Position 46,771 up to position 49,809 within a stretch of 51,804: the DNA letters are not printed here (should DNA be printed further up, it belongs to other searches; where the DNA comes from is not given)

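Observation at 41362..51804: Five-gene minus-strand operon (dynamin-like / SNF2 helicase / Mre11-like nuclease / Rad50-like ATPase / HNH nuclease): candidate undescribed DNA-targeting defence or repair system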

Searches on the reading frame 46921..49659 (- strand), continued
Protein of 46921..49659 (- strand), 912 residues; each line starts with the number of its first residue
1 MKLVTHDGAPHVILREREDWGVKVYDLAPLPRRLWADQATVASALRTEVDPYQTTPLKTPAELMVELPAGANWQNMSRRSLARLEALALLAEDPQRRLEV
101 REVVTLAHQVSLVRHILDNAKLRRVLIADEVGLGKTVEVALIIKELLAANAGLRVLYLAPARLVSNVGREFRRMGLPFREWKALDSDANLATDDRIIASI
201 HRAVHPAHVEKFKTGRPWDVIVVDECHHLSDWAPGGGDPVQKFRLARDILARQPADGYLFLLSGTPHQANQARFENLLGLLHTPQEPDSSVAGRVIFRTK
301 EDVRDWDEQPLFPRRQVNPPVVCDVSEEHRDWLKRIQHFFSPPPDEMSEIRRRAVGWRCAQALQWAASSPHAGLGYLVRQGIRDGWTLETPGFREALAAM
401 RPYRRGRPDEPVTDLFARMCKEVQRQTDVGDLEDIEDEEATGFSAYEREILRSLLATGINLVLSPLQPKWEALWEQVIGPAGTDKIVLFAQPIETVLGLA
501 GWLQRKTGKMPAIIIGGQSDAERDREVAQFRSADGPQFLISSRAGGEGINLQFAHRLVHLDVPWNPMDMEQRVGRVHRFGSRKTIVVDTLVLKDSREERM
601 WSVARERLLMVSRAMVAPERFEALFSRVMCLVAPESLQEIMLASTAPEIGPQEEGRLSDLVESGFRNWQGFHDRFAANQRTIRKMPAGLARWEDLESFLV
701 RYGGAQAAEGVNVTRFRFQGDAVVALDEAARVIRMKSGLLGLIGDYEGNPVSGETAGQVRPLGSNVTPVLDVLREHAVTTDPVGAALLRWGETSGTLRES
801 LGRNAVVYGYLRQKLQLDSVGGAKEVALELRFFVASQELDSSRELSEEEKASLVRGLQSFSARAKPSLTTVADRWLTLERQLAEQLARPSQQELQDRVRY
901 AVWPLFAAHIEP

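Call 82: fold_search(model_id=the predicted structure, library=pdb)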
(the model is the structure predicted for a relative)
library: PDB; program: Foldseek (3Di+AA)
matches with E <= 10: 539; with E <= 0.001: 24
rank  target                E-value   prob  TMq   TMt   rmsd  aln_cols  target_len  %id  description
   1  7zw6_A                4.3e-14  1.00  0.33  0.33  40.8       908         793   15  Oligomeric structure of SynDLP (released 2023-04-19)
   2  2j69_A                9.4e-14  1.00  0.41  0.48  13.4       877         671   13  Bacterial dynamin-like protein BDLP (released 2006-12-04)
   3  2j68                  2.0e-12  1.00  0.34  0.38  13.7       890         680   12  Bacterial dynamin-like protein BDLP, GDP bound (released 2006-12-04)
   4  9em7_A                3.5e-12  1.00  0.33  0.34  43.3       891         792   14  Oligomeric structure of SynDLP in presence of GTP (released 2024-09-11)
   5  5oxf_A                1.4e-11  1.00  0.30  0.34  49.0       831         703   12  An oligomerised bacterial dynamin pair provides a mechanism for the long range sensing and tethering of membranes (released 2018-09-05)
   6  5owv_A                6.9e-11  1.00  0.31  0.35  49.0       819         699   12  An oligomerised bacterial dynamin pair provides a mechanism for the long-range sensing and tethering of membranes (released 2018-09-05)
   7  6j72                  1.0e-10  1.00  0.31  0.42  21.6       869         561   12  Crystal structure of IniA from Mycobacterium smegmatis with GTP bound (released 2019-09-11)
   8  6j73_A                2.8e-10  1.00  0.31  0.43  22.4       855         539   12  Crystal structure of IniA from Mycobacterium smegmatis (released 2019-09-11)
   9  6j73_B                3.8e-10  1.00  0.29  0.40  26.3       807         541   13  Crystal structure of IniA from Mycobacterium smegmatis (released 2019-09-11)
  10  5owv_B                7.0e-09  1.00  0.26  0.35  37.4       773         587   12  An oligomerised bacterial dynamin pair provides a mechanism for the long-range sensing and tethering of membranes (released 2018-09-05)
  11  9em9_A                1.2e-08  1.00  0.28  0.41  16.5       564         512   15  Structure of SynDLP MGD with GMPPNP (released 2024-09-11)
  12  5oxf_B                2.4e-08  1.00  0.25  0.32  35.5       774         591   13  An oligomerised bacterial dynamin pair provides a mechanism for the long range sensing and tethering of membranes (released 2018-09-05)
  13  5owv_C                1.5e-07  1.00  0.19  0.25  41.1       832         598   10  An oligomerised bacterial dynamin pair provides a mechanism for the long-range sensing and tethering of membranes (released 2018-09-05)
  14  5oxf_C                3.0e-07  1.00  0.20  0.27  40.1       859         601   10  An oligomerised bacterial dynamin pair provides a mechanism for the long range sensing and tethering of membranes (released 2018-09-05)
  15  5gof                  2.0e-06  1.00  0.30  0.58   9.5       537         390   13  Truncated mitofusin-1, GTP-bound (released 2017-01-25)
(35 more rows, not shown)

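Call 84: search_protein_families(library=pfam, alignment_id=A3, max_evalue=0.00001)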
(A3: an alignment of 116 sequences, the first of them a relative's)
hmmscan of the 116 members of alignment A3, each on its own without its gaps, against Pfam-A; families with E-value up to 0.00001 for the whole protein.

A. member 1, L007:5264-11278:+ (2005 aa): 6 families
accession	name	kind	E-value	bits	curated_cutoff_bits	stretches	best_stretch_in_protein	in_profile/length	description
PF13195.11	DUF4011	-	1.1e-45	155.9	22.2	1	394-566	1-158/158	Protein of unknown function (DUF4011)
PF18741.7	MTES_1575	-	3.1e-38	130.2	38.2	1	1897-1994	1-96/96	REase_MTES_1575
PF13086.12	AAA_11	-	1.6e-19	71.1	27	2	680-743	3-74/257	AAA domain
PF13087.12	AAA_12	-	2.9e-17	63.3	27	1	1648-1845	3-190/195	AAA domain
PF13245.12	AAA_19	-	5.7e-11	43.2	25.1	0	683-741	1-61/134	AAA domain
PF13604.12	AAA_30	-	1.7e-09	38.2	27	0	680-739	3-64/191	AAA domain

B. families by the number of members that match (of 116 scanned): 73 families (the first 25 are shown)
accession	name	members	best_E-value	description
PF13245.12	AAA_19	9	4.5e-31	AAA domain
PF13604.12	AAA_30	7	4e-30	AAA domain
PF13086.12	AAA_11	6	1.6e-19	AAA domain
PF13538.12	UvrD_C_2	6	6.9e-16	UvrD-like helicase C-terminal domain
PF00270.35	DEAD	4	3.7e-26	DEAD/DEAH box helicase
PF01443.25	Viral_helicase1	4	2.3e-16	Viral superfamily 1 RNA helicase core domain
PF00580.27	UvrD-helicase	3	2.8e-16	UvrD/REP helicase N-terminal domain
PF00571.33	CBS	3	2e-13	CBS domain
PF04851.21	ResIII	3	2.2e-11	Type III restriction enzyme, res subunit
PF13401.12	AAA_22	3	7.8e-07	AAA domain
PF02384.22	N6_Mtase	2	6.1e-51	N-6 DNA Methylase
PF01555.25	N6_N4_Mtase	2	1e-33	DNA methylase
PF03235.19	GmrSD_N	2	3.6e-33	GmrSD restriction endonuclease, N-terminal domain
PF13087.12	AAA_12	2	2.5e-24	AAA domain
PF12161.14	HsdM_N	2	4.1e-24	HsdM N-terminal domain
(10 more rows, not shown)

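Call 90: search_dna_similar(query=window:46924-49659:-, collection=plasmids, mode=protein, max_evalue=1e-30, max_rows=12)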
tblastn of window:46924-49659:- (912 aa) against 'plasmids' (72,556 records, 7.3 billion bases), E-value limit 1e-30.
Records with a match: 14; places in all: 14; records where one place covers at least 80% of the query: 0.
Best place of each record, by identity: <60% 14.
By first word of the organism name: Deinococcus 2; Bradyrhizobium 2; Rhodobacter 1; Nitrosococcus 1; halophilic 1; Natronobeatus 1; Candidatus 1; Halarchaeum 1; Niveispirillum 1; Rhizobium 1; and 2 more.
By predicted mobility (MOB-suite, as given by PLSDB): non-mobilizable 12; conjugative 2.
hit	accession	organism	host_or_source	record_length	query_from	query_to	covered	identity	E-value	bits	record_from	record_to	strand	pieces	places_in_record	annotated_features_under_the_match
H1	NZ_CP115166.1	Deinococcus aquaticus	Freshwater stream system, activated ...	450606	106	662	61%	30.6%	1e-34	152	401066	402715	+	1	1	DEAD/DEAH box helicase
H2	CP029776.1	Deinococcus actinosclerus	mixed culture,wastewater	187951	106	662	61%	30.0%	1e-32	145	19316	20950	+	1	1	helicase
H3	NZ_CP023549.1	Rhodobacter sp. CZR27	cell culture,paddy soil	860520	93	688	65%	27.8%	4e-35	153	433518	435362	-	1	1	DUF3883 domain-containing protein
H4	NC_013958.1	Nitrosococcus halophilus Nc 4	-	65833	102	615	56%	31.0%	2e-39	167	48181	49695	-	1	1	helicase-related protein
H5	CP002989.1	halophilic archaeon DL31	-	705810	98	609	56%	30.6%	6e-41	171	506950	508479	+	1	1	helicase domain-containing protein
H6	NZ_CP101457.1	Natronobeatus ordinarius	cell culture,sediment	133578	98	651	61%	28.1%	3e-39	166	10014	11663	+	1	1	helicase-related protein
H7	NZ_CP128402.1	Candidatus Chlorohelix allophototropha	Single colony of Candidatus Chlorohelix ...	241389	93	662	63%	27.1%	1e-33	148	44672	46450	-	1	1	helicase-related protein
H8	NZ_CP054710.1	Halarchaeum sp. CBA1220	solar salt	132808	98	609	56%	30.0%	2e-39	167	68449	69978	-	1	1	helicase-related protein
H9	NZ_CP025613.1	Niveispirillum cyanobacteriorum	sing cell,cyanobacterial aggregates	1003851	93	608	57%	28.7%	1e-35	155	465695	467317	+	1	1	none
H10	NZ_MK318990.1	Rhizobium rhizogenes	-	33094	93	615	57%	28.0%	3e-31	140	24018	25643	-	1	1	helicase-related protein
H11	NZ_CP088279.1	Bradyrhizobium barranii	Glycine max cv. AC Glengarry,cell ...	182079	93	608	57%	28.0%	2e-33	148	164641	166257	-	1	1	helicase-related protein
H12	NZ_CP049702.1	Bradyrhizobium barranii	Glycine max cv. AC Glengarry,cell ...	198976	93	608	57%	28.0%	2e-33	148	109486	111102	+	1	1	helicase-related protein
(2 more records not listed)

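Call 91: search_protein_representatives(alignment_id=A5)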
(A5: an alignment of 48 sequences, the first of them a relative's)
Query: 48 sequences, 809 profile positions. Proteins with E-value up to 0.001 (for the whole library): 3789; up to 1e-10: 892; up to 1e-30: 405. The best 150 are listed.
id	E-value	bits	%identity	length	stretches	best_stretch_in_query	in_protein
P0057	0.0e+00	1168.2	-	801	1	4-800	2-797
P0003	0.0e+00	1110.8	-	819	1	8-805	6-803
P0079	0.0e+00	1069.0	-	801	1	6-806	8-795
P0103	0.0e+00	1060.1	-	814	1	1-806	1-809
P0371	0.0e+00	1035.4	-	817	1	4-801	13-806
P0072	0.0e+00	1034.8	-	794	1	1-798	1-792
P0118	1.5e-297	1005.7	-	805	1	5-801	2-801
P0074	2.5e-288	975.2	-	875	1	5-805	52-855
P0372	3.9e-285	964.6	-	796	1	6-800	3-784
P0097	2.6e-279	945.4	-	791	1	11-802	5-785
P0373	4.0e-270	915.0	-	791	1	4-792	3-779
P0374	4.2e-268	908.3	-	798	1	8-805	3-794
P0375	2.2e-267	905.9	-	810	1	7-803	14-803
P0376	4.6e-263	891.6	-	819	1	8-799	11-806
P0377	3.2e-258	875.6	-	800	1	7-802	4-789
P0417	6.1e-213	725.8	-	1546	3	6-802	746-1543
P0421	4.9e-208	709.6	-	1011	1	8-799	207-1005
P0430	2.9e-202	690.5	-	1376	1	6-793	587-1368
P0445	6.2e-180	616.7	-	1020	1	6-798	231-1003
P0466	9.5e-155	533.4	-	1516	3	4-788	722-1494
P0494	1.3e-117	410.6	-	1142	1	6-777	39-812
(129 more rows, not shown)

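Call 92: search_protein_families(library=pfam, proteins=[P0417, P0430, P0466, P0421, P0445, P0494], max_evalue=0.001)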
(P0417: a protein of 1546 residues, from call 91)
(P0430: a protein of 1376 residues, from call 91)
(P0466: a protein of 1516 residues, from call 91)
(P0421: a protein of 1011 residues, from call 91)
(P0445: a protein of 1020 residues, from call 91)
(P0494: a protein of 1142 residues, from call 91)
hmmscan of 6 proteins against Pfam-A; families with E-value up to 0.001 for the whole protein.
P0417 (1546 aa): 10 families
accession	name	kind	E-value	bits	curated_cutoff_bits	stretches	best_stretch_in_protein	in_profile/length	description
PF00498.31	FHA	-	1.6e-29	102.6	20.7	2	193-259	2-67/67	FHA domain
PF16697.10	Yop-YscD_cpl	-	3e-22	79.1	33.2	2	13-84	8-81/94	Inner membrane component of T3SS, cytoplasmic domain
PF00350.29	Dynamin_N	-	2.4e-17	63.9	27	2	794-1051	1-138/168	Dynamin family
PF01926.29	MMR_HSR1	-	2.3e-11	44.3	21.9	0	355-374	1-20/113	50S ribosome-binding GTPase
PF03193.22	RsgA_GTPase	-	2.5e-09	37.7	30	1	779-813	95-128/174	RsgA GTPase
PF20703.3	nSTAND1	-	1.3e-06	28.7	27.1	0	770-853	19-85/379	Novel STAND NTPase 1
PF13555.12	AAA_29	-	7.3e-06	26.1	27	0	793-812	24-43/61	P-loop containing region of AAA domain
PF00005.33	ABC_tran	-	7.6e-05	23.8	25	0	794-812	14-32/137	ABC transporter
PF08477.19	Roc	-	0.00034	21.3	27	0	794-816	2-24/119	Ras of Complex, Roc, domain of DAPkinase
PF13401.12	AAA_22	-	0.00039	21.2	27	0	790-834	4-37/130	AAA domain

P0430 (1376 aa): 8 families
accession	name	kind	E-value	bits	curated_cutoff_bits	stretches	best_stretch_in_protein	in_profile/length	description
PF00069.31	Pkinase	-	5e-34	118.3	31.7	1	321-517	1-196/263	Protein kinase domain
PF07714.23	PK_Tyr_Ser-Thr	-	8.1e-20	71.6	23.1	1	323-523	3-209/258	Protein tyrosine and serine/threonine kinase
PF00350.29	Dynamin_N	-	1.8e-06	28.6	27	1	638-880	3-137/168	Dynamin family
PF03193.22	RsgA_GTPase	-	3.9e-06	27.2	30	1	620-657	94-130/174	RsgA GTPase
PF01926.29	MMR_HSR1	-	1.6e-05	25.4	21.9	0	637-660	3-26/113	50S ribosome-binding GTPase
PF13521.12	AAA_28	-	0.00026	21.7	27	1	636-662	2-29/164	AAA domain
PF13401.12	AAA_22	-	0.00051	20.8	27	0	634-736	6-80/130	AAA domain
PF00005.33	ABC_tran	-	0.00098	20.2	25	0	632-659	10-37/137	ABC transporter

P0466 (1516 aa): 9 families
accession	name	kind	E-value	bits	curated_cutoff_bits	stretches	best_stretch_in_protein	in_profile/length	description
PF00350.29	Dynamin_N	-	2.2e-20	73.8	27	2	772-1007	2-137/168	Dynamin family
PF01926.29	MMR_HSR1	-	2.5e-15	57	21.9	0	63-102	1-38/113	50S ribosome-binding GTPase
PF03193.22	RsgA_GTPase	-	1.5e-07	31.8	30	0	746-794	84-132/174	RsgA GTPase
PF00735.24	Septin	-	1.5e-06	28.1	26.2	0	61-89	4-32/280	Septin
PF13401.12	AAA_22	-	5.1e-05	24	27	0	64-84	8-28/130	AAA domain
PF13555.12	AAA_29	-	5.9e-05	23.2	27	0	61-81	23-42/61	P-loop containing region of AAA domain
PF00005.33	ABC_tran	-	9e-05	23.5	25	0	771-799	14-42/137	ABC transporter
PF08477.19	Roc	-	0.00017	22.2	27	0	64-84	2-22/119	Ras of Complex, Roc, domain of DAPkinase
PF02421.24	FeoB_N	-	0.00023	21.2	27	0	63-83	2-22/156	Ferrous iron transport protein B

P0421 (1011 aa): 3 families
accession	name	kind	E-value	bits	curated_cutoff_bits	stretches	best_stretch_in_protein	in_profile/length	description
PF00350.29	Dynamin_N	-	2.8e-10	40.9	27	1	447-518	89-139/168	Dynamin family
PF01926.29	MMR_HSR1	-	2.6e-07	31.2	21.9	0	252-272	1-21/113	50S ribosome-binding GTPase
PF03193.22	RsgA_GTPase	-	9.3e-05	22.8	30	1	249-273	105-129/174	RsgA GTPase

P0445 (1020 aa): 4 families
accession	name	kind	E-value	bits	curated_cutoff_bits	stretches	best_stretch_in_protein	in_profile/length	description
PF08378.17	NERD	-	2e-11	44.8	22.1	1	16-115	3-96/111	Nuclease-related domain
PF00350.29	Dynamin_N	-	6.1e-07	30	27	1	281-520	3-139/168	Dynamin family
PF01926.29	MMR_HSR1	-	2.3e-05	24.9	21.9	0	280-298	3-21/113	50S ribosome-binding GTPase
PF03193.22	RsgA_GTPase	-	0.00015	22.1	30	1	278-298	108-128/174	RsgA GTPase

P0494 (1142 aa): 2 families
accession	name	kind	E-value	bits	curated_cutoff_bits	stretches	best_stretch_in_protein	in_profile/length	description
PF00350.29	Dynamin_N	-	3.6e-11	43.8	27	1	86-344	1-143/168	Dynamin family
PF01926.29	MMR_HSR1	-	2.8e-06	27.9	21.9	0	85-108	1-24/113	50S ribosome-binding GTPase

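Call 108: search_solved_structures(query=L105:55-5334:+, max_evalue=0.01)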
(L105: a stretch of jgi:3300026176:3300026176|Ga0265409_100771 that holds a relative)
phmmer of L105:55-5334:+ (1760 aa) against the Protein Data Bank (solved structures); distinct sequences matched with E-value up to 0.01: 29.
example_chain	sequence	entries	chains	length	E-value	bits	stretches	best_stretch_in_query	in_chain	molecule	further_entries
9tu7_Y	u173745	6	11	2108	4.4e-38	133.4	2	90-295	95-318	DEAD/DEAH box helicase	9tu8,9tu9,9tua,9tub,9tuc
9wae_A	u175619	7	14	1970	2e-29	104.8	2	1001-1100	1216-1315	Helicase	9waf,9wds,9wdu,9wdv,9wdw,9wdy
6znp_A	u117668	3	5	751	3.5e-24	87.4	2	91-277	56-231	Uncharacterized ATP-dependent helicase YprA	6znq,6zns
5v9x_A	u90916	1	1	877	2.3e-13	51.5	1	96-277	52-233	ATP-dependent DNA helicase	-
7oi6_x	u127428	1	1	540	1.1e-06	29.4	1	105-202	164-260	Probable ATP-dependent RNA helicase DDX28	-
4tyw_A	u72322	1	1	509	1.2e-05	25.9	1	60-183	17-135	ATP-dependent RNA helicase MSS116, mitochondrial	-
3sqx_A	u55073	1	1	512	1.2e-05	25.9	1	60-183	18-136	ATP-dependent RNA helicase MSS116, mitochondrial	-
4tyn_A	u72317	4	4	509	1.3e-05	25.8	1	60-183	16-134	ATP-dependent RNA helicase MSS116, mitochondrial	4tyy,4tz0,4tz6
3i5x_A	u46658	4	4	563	1.5e-05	25.6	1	60-183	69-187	ATP-dependent RNA helicase MSS116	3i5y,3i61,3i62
3sqw_A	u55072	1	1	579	1.8e-05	25.3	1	60-181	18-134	ATP-dependent RNA helicase MSS116, mitochondrial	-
7nac_x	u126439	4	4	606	2.5e-05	24.9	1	107-202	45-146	ATP-dependent rRNA helicase SPB4 | SPB4 isoform 1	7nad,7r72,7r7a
8i9z_CW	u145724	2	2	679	3.6e-05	24.4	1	104-177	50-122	ATP-dependent RNA helicase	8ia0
9hcc_z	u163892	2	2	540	3.9e-05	24.2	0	106-166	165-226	Probable ATP-dependent RNA helicase DDX28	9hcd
6y50_p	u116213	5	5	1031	5.9e-05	23.6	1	96-174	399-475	Probable ATP-dependent RNA helicase DDX46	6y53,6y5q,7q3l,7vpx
7evo_E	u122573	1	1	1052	6.2e-05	23.5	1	96-174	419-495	RNA helicase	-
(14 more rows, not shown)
